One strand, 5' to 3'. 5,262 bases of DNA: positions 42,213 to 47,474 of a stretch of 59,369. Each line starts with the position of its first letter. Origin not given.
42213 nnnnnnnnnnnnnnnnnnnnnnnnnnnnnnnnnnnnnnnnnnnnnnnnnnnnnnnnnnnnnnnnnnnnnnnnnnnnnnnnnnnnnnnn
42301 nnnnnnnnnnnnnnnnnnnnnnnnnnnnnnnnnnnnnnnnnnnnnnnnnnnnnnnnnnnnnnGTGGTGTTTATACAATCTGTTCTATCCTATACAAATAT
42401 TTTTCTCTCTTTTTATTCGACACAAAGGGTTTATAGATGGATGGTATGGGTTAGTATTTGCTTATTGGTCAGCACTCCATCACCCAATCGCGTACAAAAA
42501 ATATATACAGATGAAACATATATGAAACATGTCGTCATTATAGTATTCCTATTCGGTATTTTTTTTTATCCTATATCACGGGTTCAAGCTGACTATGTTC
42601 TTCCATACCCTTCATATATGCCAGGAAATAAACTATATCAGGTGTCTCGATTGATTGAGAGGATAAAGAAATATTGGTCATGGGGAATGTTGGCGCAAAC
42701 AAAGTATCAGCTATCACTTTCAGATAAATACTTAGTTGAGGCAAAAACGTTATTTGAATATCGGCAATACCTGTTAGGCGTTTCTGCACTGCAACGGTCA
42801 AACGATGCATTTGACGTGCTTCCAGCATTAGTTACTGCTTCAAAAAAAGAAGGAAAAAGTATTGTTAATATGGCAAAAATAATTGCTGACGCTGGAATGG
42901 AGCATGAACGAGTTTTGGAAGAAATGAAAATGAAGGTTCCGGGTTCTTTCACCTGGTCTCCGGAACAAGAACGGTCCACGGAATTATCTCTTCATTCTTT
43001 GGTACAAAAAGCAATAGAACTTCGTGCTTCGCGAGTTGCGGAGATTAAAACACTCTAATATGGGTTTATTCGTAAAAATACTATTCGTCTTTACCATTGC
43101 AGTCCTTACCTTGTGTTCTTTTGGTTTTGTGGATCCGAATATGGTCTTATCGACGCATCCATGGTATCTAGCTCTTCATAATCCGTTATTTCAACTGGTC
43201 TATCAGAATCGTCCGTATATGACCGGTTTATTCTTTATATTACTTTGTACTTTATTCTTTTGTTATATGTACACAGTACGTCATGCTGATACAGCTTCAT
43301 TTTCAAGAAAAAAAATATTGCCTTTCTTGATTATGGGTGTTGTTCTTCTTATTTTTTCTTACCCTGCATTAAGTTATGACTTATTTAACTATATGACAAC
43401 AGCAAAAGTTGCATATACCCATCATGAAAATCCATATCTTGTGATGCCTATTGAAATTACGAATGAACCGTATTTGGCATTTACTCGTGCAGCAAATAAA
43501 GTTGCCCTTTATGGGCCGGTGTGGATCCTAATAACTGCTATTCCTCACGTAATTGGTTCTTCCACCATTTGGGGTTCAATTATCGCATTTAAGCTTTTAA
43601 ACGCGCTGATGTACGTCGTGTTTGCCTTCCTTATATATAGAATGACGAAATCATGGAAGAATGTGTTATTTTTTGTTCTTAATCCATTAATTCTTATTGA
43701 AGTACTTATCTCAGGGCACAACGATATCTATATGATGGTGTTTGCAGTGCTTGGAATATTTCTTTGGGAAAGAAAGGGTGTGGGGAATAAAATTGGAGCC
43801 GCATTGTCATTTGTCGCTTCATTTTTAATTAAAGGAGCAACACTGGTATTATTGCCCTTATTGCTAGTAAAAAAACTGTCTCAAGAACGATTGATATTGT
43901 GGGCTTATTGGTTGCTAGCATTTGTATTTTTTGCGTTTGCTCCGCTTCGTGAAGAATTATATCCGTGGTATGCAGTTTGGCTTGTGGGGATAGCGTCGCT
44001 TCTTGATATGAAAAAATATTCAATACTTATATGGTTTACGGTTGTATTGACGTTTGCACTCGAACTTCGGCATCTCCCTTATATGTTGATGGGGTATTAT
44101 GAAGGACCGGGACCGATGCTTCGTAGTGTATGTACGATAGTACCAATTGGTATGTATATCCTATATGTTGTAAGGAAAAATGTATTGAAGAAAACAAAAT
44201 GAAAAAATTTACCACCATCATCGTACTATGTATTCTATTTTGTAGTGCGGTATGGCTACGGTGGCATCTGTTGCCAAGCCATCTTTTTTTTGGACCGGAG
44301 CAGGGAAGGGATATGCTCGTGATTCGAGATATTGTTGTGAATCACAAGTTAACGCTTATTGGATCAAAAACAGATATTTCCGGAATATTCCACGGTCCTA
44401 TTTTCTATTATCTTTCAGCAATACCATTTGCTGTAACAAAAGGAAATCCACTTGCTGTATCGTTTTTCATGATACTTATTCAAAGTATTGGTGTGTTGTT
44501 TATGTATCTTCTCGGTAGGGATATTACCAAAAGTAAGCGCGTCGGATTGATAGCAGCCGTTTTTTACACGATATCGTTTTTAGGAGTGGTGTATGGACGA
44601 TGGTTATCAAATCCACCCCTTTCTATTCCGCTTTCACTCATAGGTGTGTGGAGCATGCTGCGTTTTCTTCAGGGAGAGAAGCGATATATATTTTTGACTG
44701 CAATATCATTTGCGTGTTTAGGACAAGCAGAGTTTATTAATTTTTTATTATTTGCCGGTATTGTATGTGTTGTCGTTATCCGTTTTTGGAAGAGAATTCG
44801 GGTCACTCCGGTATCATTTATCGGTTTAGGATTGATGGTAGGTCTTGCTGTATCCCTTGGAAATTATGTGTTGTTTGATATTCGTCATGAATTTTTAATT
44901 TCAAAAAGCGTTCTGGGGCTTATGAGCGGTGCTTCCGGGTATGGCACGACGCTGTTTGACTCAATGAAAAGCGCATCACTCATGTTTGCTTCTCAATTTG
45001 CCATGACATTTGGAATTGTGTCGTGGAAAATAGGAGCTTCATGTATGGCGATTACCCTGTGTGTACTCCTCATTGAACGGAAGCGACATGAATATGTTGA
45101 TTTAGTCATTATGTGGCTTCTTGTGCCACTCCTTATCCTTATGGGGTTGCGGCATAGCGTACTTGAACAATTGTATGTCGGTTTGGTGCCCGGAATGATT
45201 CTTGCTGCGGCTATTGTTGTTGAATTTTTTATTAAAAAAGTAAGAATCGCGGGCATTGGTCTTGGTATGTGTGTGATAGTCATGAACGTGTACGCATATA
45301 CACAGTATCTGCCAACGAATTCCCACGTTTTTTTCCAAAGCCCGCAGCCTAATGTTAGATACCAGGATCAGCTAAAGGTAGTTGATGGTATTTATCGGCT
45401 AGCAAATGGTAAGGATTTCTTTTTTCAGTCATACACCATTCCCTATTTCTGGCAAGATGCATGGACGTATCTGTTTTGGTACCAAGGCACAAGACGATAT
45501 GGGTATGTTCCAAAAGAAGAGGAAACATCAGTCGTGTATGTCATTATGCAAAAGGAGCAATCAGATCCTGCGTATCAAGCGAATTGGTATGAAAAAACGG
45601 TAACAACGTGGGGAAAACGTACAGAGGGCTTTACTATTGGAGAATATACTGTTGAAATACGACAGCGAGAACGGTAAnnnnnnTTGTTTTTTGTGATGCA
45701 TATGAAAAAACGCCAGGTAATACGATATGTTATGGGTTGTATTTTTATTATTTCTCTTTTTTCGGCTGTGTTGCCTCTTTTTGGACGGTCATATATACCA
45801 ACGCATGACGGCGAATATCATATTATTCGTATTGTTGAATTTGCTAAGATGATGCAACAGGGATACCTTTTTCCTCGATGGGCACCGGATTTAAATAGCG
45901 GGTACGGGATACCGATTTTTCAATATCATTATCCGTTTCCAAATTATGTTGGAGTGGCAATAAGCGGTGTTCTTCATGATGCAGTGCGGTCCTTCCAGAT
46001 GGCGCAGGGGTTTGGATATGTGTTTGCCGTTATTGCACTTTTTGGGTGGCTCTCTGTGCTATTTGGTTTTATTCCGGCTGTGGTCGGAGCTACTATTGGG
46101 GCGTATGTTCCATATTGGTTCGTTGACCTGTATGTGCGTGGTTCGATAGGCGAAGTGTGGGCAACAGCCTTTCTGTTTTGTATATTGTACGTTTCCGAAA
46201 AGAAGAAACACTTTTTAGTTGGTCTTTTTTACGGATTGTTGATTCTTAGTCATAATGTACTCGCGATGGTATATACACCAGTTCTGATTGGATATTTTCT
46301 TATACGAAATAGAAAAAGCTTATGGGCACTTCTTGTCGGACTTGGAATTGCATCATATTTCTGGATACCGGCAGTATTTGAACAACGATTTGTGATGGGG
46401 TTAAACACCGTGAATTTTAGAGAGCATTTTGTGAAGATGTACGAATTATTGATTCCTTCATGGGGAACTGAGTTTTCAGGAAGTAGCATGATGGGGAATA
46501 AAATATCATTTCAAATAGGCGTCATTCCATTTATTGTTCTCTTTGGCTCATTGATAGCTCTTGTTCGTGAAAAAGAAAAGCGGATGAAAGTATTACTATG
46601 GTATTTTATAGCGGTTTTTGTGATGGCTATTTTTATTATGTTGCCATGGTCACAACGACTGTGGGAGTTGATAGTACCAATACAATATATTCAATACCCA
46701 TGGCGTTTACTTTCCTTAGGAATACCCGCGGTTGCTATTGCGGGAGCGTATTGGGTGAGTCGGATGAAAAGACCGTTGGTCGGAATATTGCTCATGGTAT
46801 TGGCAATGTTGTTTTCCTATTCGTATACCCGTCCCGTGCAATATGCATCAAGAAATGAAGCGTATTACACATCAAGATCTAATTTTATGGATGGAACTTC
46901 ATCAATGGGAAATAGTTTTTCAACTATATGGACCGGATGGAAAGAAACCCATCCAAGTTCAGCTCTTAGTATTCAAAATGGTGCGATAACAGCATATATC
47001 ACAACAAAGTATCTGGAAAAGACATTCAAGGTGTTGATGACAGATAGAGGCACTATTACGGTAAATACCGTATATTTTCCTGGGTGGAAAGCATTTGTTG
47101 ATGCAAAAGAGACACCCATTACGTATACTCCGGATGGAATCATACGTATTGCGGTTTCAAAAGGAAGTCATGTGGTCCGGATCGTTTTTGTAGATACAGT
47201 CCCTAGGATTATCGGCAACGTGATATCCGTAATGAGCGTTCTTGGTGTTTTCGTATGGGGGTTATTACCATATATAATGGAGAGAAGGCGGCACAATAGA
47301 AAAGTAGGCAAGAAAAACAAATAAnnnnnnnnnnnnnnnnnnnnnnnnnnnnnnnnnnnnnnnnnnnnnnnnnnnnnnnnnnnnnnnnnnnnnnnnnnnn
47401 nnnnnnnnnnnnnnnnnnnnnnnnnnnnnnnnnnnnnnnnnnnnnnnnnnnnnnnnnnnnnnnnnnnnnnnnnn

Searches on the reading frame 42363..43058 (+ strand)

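Call 6: search_protein_families(library=pfam, proteins=[window:42363-43058:+], max_evalue=0.01)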
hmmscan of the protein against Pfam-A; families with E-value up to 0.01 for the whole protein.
window:42363-43058:+ (231 aa): 1 family
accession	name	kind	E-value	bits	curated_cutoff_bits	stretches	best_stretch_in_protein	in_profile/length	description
PF18915.5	DUF5667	-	8.8e-06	26.5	27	1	86-193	3-97/99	Domain of unknown function (DUF5667)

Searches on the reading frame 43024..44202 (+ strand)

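Call 6: search_protein_families(library=pfam, proteins=[window:43024-44202:+], max_evalue=0.01)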
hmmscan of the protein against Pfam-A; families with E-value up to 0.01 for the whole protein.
window:43024-44202:+ (392 aa): 0 families

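Call 43: search_protein_families(library=pfam, proteins=[window:43024-44202:+], max_evalue=5)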
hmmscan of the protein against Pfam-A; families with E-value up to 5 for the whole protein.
window:43024-44202:+ (392 aa): 1 family
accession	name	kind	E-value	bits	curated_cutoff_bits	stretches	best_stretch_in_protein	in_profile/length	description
PF13160.11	DUF3995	-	3.1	8.7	34.3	1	259-306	38-85/124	Protein of unknown function (DUF3995)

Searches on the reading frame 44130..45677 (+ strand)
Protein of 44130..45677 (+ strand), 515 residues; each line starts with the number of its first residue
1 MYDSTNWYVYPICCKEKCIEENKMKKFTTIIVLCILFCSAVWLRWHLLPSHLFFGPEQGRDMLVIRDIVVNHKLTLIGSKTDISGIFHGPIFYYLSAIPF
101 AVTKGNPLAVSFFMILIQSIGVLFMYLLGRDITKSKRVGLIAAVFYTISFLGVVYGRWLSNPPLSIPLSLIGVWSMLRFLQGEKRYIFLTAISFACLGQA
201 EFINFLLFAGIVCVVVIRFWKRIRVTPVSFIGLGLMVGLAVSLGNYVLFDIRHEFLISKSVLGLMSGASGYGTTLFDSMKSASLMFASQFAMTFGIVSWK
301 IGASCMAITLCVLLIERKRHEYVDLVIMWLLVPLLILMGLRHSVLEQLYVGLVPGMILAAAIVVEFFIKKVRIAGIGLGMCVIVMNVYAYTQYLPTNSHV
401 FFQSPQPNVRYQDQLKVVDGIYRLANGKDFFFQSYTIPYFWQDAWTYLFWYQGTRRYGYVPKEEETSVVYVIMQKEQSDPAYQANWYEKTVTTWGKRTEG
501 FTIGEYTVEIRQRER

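Call 6: search_protein_families(library=pfam, proteins=[window:44130-45677:+], max_evalue=0.01)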
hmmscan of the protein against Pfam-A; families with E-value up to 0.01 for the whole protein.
window:44130-45677:+ (515 aa): 2 families
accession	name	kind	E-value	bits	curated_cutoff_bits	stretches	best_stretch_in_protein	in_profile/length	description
PF13231.12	PMT_2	-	9.6e-09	36.1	26.1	1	88-241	2-154/160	Dolichyl-phosphate-mannose-protein mannosyltransferase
PF02366.24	PMT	-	3.4e-05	24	22.7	1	92-223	66-204/245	Dolichyl-phosphate-mannose-protein mannosyltransferase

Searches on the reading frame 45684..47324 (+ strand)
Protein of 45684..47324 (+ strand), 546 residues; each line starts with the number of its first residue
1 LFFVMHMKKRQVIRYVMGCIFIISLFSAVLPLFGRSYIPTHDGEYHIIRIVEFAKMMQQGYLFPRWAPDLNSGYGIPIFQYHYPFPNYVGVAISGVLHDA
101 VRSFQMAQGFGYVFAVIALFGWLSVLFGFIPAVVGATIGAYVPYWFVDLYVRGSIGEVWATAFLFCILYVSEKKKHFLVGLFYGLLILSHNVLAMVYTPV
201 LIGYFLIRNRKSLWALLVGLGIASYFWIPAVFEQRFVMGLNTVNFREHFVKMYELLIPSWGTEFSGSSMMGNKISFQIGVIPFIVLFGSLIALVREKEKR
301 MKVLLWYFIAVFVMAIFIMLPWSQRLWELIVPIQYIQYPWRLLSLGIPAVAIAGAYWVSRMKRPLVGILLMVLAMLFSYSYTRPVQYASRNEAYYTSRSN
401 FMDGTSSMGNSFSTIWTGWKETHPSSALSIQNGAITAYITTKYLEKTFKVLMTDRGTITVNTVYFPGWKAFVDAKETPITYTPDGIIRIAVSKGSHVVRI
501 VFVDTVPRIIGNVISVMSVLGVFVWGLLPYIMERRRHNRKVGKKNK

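Call 6: search_protein_families(library=pfam, proteins=[window:45684-47324:+], max_evalue=0.01)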
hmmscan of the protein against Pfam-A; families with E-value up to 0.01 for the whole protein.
window:45684-47324:+ (546 aa): 1 family
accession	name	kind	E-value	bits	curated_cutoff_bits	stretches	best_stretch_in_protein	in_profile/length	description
PF09586.16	YfhO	-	9.2e-05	21.4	28.5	1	447-504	769-825/835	Bacterial membrane protein YfhO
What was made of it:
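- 43024..47324 (+): Three flank GT-C genes: 43024-44202 (GT87/MptA-B-like), 44130-45677 (PMT_2/PMT, family D) and 45684-47324 (PTPS family). Call 6.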
